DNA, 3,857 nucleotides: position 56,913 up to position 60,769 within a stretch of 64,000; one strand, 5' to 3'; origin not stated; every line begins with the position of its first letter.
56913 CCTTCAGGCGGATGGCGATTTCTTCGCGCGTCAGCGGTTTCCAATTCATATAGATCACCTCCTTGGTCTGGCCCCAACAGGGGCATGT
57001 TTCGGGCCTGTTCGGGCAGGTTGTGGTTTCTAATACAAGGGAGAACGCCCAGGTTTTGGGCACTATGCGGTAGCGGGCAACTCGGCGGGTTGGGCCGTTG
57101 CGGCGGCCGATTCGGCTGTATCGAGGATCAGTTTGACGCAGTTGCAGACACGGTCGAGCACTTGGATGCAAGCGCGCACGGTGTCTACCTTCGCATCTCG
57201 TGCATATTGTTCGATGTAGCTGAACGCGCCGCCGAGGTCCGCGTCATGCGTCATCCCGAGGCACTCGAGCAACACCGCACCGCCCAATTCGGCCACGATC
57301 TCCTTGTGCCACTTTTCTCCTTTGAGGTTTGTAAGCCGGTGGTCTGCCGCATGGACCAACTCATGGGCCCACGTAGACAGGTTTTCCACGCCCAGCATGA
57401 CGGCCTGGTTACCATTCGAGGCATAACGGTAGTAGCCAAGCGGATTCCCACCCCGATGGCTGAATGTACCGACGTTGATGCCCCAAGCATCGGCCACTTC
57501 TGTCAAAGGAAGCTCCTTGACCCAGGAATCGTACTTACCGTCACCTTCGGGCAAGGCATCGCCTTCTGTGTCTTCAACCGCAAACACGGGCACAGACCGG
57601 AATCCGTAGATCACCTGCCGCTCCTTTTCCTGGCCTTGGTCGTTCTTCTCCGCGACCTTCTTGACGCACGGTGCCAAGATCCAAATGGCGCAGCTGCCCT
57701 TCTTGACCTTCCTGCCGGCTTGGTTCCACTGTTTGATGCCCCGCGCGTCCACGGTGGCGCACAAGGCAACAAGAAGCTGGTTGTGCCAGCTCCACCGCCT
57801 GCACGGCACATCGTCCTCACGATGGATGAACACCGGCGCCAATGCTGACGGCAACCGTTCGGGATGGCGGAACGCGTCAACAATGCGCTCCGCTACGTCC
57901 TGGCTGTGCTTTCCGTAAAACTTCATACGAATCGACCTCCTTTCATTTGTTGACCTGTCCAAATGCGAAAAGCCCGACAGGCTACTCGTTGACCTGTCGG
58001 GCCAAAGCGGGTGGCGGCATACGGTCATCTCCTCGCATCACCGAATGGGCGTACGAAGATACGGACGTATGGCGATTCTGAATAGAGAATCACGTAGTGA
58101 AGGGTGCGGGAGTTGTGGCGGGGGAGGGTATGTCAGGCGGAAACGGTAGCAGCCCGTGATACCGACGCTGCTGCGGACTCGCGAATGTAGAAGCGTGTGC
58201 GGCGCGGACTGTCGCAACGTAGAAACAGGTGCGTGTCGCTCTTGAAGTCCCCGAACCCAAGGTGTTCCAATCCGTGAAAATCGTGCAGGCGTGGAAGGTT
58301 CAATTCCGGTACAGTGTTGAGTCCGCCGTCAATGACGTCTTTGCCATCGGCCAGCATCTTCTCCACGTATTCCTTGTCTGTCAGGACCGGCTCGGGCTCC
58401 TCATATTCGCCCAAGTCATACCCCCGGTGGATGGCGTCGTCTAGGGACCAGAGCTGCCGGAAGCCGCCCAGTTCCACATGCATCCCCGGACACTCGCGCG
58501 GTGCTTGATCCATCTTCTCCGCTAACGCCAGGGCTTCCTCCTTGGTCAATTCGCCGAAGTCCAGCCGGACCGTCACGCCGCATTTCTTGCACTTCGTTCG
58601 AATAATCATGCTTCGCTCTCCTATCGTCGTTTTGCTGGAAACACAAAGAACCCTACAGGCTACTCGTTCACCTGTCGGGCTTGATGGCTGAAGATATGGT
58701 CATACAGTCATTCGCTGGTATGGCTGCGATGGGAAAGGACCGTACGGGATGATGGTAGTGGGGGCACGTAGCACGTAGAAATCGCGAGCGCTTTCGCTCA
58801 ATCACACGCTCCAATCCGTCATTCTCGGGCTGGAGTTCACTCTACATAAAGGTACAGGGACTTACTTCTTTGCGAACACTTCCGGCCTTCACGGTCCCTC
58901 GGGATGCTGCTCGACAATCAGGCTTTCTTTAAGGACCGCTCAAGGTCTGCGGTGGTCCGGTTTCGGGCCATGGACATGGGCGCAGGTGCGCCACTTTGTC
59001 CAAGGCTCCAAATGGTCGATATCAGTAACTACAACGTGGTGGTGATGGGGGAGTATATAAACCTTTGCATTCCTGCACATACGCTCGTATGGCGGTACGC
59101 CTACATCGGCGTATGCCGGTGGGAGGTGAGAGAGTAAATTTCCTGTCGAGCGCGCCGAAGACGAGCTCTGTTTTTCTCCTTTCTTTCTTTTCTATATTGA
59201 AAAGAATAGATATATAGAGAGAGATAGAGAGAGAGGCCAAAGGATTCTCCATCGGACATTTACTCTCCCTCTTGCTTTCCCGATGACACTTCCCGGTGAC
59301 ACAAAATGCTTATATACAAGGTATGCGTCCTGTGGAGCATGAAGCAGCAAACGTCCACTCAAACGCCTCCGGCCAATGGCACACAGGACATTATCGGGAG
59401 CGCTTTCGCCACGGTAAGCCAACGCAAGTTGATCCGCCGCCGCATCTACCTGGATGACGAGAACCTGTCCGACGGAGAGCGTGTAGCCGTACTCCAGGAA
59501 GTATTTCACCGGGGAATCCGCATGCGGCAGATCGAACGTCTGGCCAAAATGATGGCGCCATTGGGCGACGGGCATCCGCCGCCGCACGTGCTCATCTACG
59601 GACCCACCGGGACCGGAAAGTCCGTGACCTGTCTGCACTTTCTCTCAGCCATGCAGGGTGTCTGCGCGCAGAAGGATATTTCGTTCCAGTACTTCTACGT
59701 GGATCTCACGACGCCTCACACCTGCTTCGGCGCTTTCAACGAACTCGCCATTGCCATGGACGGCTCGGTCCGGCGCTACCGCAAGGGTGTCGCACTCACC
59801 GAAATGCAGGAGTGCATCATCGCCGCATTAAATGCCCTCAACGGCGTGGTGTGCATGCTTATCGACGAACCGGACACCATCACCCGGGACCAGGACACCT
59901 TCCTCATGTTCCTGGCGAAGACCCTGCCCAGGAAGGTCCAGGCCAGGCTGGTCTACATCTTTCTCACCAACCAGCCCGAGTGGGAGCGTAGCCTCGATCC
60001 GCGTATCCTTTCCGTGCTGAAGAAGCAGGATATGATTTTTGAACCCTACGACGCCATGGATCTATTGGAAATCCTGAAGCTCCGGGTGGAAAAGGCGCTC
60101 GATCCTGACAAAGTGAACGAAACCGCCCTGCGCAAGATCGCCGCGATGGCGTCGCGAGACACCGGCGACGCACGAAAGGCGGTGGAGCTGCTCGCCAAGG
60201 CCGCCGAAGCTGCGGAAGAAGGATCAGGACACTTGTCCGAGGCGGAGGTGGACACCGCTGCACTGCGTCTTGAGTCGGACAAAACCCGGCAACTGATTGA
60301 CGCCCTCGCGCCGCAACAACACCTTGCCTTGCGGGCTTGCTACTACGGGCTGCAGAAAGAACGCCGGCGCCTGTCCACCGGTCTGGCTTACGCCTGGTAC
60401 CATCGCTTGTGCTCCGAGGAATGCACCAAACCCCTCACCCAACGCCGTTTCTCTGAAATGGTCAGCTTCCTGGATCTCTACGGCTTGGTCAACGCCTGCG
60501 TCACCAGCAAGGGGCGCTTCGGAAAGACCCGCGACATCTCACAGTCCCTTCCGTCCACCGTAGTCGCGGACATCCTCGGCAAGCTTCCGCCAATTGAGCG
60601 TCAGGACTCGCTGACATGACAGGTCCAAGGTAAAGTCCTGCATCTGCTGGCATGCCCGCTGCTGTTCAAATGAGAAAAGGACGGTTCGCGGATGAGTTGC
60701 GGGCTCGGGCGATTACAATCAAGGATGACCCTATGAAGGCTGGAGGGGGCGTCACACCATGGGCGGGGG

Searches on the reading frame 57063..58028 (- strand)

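Call 39: search_protein_families(library=pfam, max_evalue=0.01, proteins=[window:57063-58028:-])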
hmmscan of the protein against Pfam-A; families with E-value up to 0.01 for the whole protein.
window:57063-58028:- (321 aa): 2 families
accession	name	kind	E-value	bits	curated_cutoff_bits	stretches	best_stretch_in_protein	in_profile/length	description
PF08401.16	ArdcN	-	0.00047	20.8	22.6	1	98-149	69-123/123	N-terminal domain of anti-restriction factor ArdC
PF23961.1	Phage_tail_terminator_9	-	0.006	16.7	27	0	24-57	56-91/153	Phage neck terminator protein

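Call 106: search_protein_families(library=phrogs, max_evalue=0.01, proteins=[window:57063-58028:-])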
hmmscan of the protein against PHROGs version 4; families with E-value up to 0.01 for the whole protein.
window:57063-58028:- (321 aa): 1 family
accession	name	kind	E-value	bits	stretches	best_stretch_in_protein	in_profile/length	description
phrog_7245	-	moron, auxiliary metabolic gene and host takeover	8.8e-14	52.4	1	98-277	78-278/324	anti-restriction protein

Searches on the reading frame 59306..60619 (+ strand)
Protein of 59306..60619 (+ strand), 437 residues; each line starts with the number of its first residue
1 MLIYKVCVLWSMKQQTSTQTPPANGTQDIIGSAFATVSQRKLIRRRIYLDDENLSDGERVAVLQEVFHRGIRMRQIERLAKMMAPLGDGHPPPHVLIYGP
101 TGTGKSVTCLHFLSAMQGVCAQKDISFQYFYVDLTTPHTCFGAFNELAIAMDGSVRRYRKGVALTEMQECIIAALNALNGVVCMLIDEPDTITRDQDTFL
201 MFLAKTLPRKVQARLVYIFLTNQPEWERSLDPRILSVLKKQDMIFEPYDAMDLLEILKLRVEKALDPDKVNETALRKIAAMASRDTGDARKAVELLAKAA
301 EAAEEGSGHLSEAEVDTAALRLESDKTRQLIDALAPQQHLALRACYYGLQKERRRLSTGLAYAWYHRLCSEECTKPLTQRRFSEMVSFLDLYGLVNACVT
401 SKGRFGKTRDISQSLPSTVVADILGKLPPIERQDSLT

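Call 39: search_protein_families(library=pfam, max_evalue=0.01, proteins=[window:59306-60619:+])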
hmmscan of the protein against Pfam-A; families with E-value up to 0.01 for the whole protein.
window:59306-60619:+ (437 aa): 12 families
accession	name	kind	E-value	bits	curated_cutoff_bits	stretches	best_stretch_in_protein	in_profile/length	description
PF09079.17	Cdc6_C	-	2.1e-15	56.9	25.1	1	330-420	2-93/96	CDC6, C terminal winged helix domain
PF22703.2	Cdc6_lid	-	4e-14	52.7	27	1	255-318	2-66/68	Cdc6 AAA+ ATPase-type lid domain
PF13191.12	AAA_16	-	2.5e-08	35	32.6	1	72-125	5-64/167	AAA ATPase domain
PF13401.12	AAA_22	-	8.5e-07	29.8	27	1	94-222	7-122/130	AAA domain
PF22606.2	Cdc6-ORC-like_ATPase_lid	-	6.9e-05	23.1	27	1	248-304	1-57/60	Cdc6/ORC-like, ATPase lid domain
PF07728.20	AAA_5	-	0.0014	19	22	1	94-225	1-125/139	AAA domain (dynein-related subfamily)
PF01580.24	FtsK_SpoIIIE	-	0.0022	17.9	24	0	91-109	39-56/221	FtsK/SpoIIIE family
PF12775.13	AAA_7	-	0.0023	17.9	25.8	1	94-129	35-71/181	P-loop containing dynein motor region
PF05621.17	TniB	-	0.0039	17.1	22.4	1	75-193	19-132/189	Bacterial TniB protein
PF00004.35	AAA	-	0.0042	18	21.2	0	95-235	1-119/131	ATPase family associated with various cellular activities (AAA)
PF24883.2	NPHP3_N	-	0.0057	17.3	24.8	0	93-148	23-76/164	Nephrocystin 3, N-terminal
PF12846.13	AAA_10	-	0.0085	15.6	27.5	0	204-329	65-184/362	AAA-like domain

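Call 83: find_encoding_contigs(protein=window:59306-60619:+, flank=10000, max_places=2)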
Protein window:59306-60619:+ (437 aa): no gene with exactly this product is on record in the collection.
